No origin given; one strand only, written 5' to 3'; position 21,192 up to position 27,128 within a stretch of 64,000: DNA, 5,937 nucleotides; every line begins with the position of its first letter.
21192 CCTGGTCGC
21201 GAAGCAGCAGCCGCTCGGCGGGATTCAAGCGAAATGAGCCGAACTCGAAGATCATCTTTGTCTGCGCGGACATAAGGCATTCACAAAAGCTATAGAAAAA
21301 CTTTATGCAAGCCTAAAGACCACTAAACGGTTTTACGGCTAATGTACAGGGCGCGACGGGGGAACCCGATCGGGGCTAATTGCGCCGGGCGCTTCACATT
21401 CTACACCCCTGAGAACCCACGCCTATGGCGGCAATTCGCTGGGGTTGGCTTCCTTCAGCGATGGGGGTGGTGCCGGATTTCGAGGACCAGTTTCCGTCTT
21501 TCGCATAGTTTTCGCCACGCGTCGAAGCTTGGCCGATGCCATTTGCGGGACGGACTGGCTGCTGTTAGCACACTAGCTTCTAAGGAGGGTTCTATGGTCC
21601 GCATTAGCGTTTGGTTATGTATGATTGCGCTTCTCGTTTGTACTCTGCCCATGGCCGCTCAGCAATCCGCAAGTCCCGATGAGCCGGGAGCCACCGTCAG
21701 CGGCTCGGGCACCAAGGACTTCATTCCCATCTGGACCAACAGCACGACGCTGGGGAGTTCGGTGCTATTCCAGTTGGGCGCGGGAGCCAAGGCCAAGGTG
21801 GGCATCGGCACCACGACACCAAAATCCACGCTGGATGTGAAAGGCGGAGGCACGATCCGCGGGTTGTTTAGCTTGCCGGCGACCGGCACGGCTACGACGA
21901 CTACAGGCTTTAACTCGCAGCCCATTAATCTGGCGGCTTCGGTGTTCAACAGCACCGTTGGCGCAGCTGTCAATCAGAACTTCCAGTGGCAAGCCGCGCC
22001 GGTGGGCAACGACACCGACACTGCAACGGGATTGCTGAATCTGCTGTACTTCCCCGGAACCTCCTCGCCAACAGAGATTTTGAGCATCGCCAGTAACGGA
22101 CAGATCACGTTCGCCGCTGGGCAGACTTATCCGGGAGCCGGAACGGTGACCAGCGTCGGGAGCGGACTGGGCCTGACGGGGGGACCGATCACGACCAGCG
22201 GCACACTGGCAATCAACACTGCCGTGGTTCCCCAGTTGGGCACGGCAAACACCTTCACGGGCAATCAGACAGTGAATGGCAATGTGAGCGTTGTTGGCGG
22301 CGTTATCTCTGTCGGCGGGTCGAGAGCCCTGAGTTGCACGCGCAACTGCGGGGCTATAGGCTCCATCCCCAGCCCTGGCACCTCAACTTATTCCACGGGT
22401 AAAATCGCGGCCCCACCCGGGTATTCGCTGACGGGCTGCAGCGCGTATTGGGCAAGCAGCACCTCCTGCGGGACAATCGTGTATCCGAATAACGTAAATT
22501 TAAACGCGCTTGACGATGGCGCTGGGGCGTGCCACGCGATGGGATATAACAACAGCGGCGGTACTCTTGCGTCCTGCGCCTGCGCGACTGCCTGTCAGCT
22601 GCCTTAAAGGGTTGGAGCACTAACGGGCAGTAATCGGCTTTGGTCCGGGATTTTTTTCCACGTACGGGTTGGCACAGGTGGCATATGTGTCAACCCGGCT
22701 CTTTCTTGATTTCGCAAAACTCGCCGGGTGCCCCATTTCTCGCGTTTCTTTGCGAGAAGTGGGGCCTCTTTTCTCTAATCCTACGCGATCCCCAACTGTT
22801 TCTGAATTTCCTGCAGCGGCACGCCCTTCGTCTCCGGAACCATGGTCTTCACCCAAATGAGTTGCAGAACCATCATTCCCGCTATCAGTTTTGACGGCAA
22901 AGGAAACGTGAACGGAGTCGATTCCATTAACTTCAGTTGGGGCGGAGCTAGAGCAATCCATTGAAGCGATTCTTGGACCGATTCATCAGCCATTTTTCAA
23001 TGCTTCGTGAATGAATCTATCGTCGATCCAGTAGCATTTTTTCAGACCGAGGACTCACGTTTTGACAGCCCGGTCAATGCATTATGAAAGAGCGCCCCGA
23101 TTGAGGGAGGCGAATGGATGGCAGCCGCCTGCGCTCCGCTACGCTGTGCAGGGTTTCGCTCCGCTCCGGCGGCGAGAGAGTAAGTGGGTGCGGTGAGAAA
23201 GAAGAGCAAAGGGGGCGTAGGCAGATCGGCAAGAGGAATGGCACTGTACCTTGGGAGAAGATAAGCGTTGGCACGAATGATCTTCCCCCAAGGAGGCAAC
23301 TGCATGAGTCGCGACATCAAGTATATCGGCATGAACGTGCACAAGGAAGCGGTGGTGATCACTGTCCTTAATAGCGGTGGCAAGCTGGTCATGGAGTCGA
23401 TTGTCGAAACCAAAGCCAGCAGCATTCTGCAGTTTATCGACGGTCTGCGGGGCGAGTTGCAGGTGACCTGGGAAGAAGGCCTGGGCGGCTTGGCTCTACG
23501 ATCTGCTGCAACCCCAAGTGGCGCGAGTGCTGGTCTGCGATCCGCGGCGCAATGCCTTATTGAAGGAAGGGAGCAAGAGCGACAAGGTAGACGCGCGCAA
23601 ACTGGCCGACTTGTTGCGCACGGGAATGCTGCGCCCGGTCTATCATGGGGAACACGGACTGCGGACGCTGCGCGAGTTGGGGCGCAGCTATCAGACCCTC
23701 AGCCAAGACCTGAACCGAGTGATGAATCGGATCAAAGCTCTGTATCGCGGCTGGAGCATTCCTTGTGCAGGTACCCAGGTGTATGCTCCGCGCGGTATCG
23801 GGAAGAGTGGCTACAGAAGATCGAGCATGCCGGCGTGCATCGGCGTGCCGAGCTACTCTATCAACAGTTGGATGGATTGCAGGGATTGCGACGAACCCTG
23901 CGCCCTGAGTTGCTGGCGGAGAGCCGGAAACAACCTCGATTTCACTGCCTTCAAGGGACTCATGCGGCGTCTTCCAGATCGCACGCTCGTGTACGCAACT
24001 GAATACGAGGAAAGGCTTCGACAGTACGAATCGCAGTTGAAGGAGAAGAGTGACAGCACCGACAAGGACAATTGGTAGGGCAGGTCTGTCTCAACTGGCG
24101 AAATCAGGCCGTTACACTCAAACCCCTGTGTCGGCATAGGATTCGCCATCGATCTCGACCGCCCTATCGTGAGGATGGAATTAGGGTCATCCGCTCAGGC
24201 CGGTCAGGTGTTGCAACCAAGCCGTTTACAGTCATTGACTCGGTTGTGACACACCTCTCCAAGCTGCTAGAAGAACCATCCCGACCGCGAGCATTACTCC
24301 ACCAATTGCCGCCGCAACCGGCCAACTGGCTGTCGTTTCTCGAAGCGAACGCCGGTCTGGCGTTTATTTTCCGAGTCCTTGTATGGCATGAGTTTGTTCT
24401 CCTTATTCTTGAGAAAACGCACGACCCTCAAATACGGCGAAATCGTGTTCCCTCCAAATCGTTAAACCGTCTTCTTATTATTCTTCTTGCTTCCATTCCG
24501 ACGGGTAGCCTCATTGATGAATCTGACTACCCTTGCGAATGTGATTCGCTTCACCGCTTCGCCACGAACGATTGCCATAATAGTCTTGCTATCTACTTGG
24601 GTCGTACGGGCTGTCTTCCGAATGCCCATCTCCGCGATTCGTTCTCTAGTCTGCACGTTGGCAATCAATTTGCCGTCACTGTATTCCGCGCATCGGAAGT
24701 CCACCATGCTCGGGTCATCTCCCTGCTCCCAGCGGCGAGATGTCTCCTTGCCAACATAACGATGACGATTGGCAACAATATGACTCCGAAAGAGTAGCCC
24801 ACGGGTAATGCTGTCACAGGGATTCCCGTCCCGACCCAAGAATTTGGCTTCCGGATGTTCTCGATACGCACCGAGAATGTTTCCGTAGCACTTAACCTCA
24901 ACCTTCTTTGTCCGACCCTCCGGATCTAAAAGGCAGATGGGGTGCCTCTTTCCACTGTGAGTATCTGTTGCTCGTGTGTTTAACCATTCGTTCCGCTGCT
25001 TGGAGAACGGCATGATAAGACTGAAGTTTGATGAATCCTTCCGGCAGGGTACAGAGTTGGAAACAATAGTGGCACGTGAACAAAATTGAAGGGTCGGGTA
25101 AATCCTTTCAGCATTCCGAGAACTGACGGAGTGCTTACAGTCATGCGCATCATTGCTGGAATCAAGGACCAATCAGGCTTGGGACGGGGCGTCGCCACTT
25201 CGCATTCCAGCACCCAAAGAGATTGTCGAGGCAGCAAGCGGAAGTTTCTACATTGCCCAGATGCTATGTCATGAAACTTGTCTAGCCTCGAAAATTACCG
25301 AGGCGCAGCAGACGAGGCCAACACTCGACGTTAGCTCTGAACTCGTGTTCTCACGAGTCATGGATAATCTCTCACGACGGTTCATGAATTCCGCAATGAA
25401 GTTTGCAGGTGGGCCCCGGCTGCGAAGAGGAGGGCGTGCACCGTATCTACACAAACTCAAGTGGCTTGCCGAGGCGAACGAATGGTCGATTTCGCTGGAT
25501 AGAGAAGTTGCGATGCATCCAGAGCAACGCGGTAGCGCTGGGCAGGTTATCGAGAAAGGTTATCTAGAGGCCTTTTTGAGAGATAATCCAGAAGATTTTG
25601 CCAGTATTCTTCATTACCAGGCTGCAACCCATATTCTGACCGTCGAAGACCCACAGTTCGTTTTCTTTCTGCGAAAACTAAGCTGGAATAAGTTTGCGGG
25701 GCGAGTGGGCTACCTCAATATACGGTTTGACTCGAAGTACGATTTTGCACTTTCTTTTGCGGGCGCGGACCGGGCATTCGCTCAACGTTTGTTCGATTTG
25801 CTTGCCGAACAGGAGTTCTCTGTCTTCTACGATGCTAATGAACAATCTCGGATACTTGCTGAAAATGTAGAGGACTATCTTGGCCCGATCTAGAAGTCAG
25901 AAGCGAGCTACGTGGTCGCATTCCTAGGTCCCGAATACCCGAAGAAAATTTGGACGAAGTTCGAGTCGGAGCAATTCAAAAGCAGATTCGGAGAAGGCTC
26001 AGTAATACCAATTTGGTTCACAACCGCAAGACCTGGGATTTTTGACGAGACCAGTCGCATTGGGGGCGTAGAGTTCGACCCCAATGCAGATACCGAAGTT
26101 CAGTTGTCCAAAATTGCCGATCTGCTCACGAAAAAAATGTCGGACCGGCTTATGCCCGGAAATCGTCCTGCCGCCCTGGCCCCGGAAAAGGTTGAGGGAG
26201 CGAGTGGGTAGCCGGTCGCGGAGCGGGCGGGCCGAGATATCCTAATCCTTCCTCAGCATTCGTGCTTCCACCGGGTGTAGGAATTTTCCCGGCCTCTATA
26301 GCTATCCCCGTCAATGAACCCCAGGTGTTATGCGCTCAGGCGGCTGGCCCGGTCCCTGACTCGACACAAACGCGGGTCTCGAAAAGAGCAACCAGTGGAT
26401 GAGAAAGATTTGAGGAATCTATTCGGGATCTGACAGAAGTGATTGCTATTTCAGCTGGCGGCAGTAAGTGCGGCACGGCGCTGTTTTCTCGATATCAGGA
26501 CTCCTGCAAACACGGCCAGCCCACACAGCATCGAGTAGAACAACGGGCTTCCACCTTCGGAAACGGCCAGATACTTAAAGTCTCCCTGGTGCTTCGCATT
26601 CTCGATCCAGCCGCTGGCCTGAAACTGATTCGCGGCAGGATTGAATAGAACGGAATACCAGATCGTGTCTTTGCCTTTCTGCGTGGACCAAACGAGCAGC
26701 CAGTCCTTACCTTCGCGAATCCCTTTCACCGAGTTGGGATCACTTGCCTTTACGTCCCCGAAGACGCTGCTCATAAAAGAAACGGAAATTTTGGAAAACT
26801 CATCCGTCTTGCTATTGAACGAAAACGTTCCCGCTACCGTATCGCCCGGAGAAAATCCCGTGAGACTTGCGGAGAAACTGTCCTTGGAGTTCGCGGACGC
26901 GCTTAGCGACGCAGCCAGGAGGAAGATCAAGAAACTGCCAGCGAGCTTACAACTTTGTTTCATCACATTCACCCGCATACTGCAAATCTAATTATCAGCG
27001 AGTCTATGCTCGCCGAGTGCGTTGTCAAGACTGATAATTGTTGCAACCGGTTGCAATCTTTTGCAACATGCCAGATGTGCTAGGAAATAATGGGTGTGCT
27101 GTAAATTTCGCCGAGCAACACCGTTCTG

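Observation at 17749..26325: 8.5-kb accessory island bounded by ~35-bp inverted repeats and an exact 16-bp direct repeat, with no surviving mobilisation gene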

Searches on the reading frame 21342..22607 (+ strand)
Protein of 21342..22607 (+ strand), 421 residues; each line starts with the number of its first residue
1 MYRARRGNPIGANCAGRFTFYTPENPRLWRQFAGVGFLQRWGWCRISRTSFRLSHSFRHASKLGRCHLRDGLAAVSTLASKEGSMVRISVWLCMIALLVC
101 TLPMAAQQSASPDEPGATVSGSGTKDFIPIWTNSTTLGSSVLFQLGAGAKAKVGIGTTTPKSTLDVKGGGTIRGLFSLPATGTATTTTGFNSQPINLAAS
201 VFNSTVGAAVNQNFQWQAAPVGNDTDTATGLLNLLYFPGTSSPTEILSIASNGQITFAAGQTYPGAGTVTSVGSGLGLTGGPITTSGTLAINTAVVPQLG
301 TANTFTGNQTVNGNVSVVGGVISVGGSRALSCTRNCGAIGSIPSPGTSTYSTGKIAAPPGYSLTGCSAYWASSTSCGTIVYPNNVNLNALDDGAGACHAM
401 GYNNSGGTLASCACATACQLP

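Call 10: search_protein_families(library=pfam, proteins=[window:21342-22607:+], max_evalue=0.01)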
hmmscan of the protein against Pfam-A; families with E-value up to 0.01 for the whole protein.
window:21342-22607:+ (421 aa): 0 families

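Call 32: search_protein_families(library=pfam, proteins=[window:21342-22607:+], max_evalue=1)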
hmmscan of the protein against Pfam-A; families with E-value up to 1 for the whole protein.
window:21342-22607:+ (421 aa): 0 families

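Call 99: search_protein_families(library=padloc, proteins=[window:21342-22607:+], max_evalue=0.001)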
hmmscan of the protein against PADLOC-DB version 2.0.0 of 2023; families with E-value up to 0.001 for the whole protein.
window:21342-22607:+ (421 aa): 0 families

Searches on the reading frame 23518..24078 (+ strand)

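Call 10: search_protein_families(library=pfam, proteins=[window:23518-24078:+], max_evalue=0.01)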
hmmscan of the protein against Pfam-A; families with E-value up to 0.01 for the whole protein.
window:23518-24078:+ (186 aa): 1 family
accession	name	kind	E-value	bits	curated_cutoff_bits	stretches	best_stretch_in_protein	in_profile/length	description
PF01548.23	DEDD_Tnp_IS110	-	9.7e-11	42.1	29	1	14-75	87-149/155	Transposase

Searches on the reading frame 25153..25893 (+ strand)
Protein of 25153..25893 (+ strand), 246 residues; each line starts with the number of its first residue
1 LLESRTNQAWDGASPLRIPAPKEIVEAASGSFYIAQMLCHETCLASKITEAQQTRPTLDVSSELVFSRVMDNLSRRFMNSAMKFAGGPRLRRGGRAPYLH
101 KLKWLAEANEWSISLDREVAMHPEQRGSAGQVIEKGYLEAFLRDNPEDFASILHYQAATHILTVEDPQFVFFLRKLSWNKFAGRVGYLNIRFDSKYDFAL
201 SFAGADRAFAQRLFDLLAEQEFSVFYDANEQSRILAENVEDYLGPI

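Call 10: search_protein_families(library=pfam, proteins=[window:25153-25893:+], max_evalue=0.01)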
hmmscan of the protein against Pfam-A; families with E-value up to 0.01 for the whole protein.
window:25153-25893:+ (246 aa): 1 family
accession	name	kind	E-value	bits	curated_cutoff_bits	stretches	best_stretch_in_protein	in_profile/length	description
PF13676.11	TIR_2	-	0.0021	19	28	1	198-230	1-33/122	TIR domain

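Call 99: search_protein_families(library=padloc, proteins=[window:25153-25893:+], max_evalue=0.001)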
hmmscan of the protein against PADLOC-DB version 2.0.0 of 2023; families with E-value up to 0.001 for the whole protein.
window:25153-25893:+ (246 aa): 2 families
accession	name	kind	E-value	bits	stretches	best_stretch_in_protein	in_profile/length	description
PDLC05062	PDC-S66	-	0.00064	17.3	1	193-229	146-183/282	-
PDLC05049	PDC-S59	-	0.00077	16.6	0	22-172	241-399/428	-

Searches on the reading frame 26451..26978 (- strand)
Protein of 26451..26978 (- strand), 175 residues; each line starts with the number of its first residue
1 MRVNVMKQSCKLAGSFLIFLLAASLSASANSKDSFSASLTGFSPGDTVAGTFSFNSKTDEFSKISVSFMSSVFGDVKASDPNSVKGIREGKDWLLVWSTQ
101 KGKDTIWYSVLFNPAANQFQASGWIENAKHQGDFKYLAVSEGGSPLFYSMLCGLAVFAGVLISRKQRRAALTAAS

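Call 10: search_protein_families(library=pfam, proteins=[window:26451-26978:-], max_evalue=0.01)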
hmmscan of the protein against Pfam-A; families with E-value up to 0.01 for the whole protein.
window:26451-26978:- (175 aa): 0 families

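Call 15: find_encoding_contigs(protein=window:26451-26978:-, flank=10000, max_places=10)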
Protein window:26451-26978:- (175 aa): 5 contigs read that carry it; 5 places shown.
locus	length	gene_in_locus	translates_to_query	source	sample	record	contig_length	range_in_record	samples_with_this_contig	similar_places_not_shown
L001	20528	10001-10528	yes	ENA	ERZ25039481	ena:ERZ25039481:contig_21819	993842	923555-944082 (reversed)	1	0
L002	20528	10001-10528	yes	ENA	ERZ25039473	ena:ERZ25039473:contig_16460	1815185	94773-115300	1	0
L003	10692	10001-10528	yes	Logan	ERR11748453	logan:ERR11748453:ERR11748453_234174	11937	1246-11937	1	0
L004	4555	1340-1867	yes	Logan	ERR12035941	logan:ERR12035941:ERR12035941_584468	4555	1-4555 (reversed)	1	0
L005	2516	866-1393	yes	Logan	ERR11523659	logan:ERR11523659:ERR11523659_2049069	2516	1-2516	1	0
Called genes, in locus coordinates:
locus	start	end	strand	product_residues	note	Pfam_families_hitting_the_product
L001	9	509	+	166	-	-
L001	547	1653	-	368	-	PF14870:PSII_BNR (faint), PF15902:Sortilin-Vps10 (faint), PF02012:BNR (faint)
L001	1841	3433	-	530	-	PF00501:AMP-binding, PF13193:AMP-binding_C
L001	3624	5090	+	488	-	PF00282:Pyridoxal_deC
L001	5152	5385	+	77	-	PF02604:PhdYeFM_antitox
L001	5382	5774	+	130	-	PF01850:PIN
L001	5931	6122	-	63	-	-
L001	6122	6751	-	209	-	-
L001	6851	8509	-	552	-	PF01435:Peptidase_M48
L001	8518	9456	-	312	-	PF03544:TonB_C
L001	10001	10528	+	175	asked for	-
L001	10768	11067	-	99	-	-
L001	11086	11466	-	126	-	-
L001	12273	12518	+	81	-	-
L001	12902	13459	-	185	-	PF01548:DEDD_Tnp_IS110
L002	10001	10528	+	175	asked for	-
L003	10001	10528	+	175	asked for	-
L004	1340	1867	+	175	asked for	-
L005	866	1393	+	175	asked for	-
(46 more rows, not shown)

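Call 57: find_homologous_proteins(query=window:26451-26978:-, max_evalue=0.00001)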
Query window:26451-26978:- (175 aa): 2 proteins with E <= 0.00001 among 234 candidates.
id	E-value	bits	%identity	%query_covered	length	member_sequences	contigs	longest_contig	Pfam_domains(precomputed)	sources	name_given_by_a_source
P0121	2.1e-107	374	99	100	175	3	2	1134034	-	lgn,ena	-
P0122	3.2e-29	120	47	95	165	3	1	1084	-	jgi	-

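Call 58: find_encoding_contigs(protein=P0121, flank=10000, max_places=6)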
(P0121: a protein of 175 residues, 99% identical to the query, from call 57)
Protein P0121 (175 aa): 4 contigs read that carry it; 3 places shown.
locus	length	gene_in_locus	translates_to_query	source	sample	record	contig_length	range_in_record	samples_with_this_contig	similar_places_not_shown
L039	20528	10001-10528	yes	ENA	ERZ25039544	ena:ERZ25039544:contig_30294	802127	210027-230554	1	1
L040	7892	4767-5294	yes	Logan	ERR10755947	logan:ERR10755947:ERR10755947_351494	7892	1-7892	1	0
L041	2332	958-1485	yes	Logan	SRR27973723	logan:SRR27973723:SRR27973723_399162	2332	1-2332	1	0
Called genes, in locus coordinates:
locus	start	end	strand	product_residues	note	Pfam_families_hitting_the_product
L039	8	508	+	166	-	-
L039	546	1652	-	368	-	PF14870:PSII_BNR (faint), PF15902:Sortilin-Vps10 (faint), PF02012:BNR (faint)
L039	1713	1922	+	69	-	-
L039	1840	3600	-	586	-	PF00501:AMP-binding, PF13193:AMP-binding_C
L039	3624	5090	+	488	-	PF00282:Pyridoxal_deC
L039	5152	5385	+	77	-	PF02604:PhdYeFM_antitox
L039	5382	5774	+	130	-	PF01850:PIN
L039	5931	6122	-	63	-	-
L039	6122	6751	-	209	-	-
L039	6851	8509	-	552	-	PF01435:Peptidase_M48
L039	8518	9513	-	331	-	PF03544:TonB_C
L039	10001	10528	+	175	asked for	-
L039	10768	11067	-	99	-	-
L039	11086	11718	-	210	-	-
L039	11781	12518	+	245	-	-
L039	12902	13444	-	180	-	PF01548:DEDD_Tnp_IS110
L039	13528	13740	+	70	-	-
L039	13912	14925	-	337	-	-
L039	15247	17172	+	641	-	PF00486:Trans_reg_C, PF13428:TPR_14 (faint), PF13424:TPR_12 (faint), PF14559:TPR_19 (faint), PF21033:RMD1-3 (faint), PF00515:TPR_1 (faint), PF07719:TPR_2 (faint), PF13432:TPR_16 (weak), +2 more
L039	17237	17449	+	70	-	-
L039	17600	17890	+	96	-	-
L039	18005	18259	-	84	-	-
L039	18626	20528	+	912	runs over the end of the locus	PF00069:Pkinase, PF07714:PK_Tyr_Ser-Thr, PF01636:APH (faint), PF03109:ABC1 (weak), PF26550:Tricorn_2nd (faint), PF07676:PD40 (faint), PF26549:Tricorn_N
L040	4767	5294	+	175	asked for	-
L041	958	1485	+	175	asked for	-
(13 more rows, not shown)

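Call 98: search_protein_families(library=pfam, proteins=[L039:11086-11718:-, L039:10768-11067:-], max_evalue=0.1)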
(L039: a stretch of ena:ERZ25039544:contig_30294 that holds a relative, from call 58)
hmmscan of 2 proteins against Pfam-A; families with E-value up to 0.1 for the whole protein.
L039:11086-11718:- (210 aa): 1 family
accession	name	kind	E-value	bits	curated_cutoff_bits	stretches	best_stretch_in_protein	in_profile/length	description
PF13676.11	TIR_2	-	0.0018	19.2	28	1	162-194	1-33/122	TIR domain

L039:10768-11067:- (99 aa): 0 families

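Call 99: search_protein_families(library=padloc, proteins=[L039:11086-11718:-], max_evalue=0.001)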
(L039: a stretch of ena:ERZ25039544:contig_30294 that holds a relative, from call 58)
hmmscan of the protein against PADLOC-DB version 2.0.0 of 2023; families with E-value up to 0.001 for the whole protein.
L039:11086-11718:- (210 aa): 1 family
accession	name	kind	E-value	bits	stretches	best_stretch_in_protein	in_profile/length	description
PDLC05062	PDC-S66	-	0.00051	17.6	1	157-193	146-183/282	-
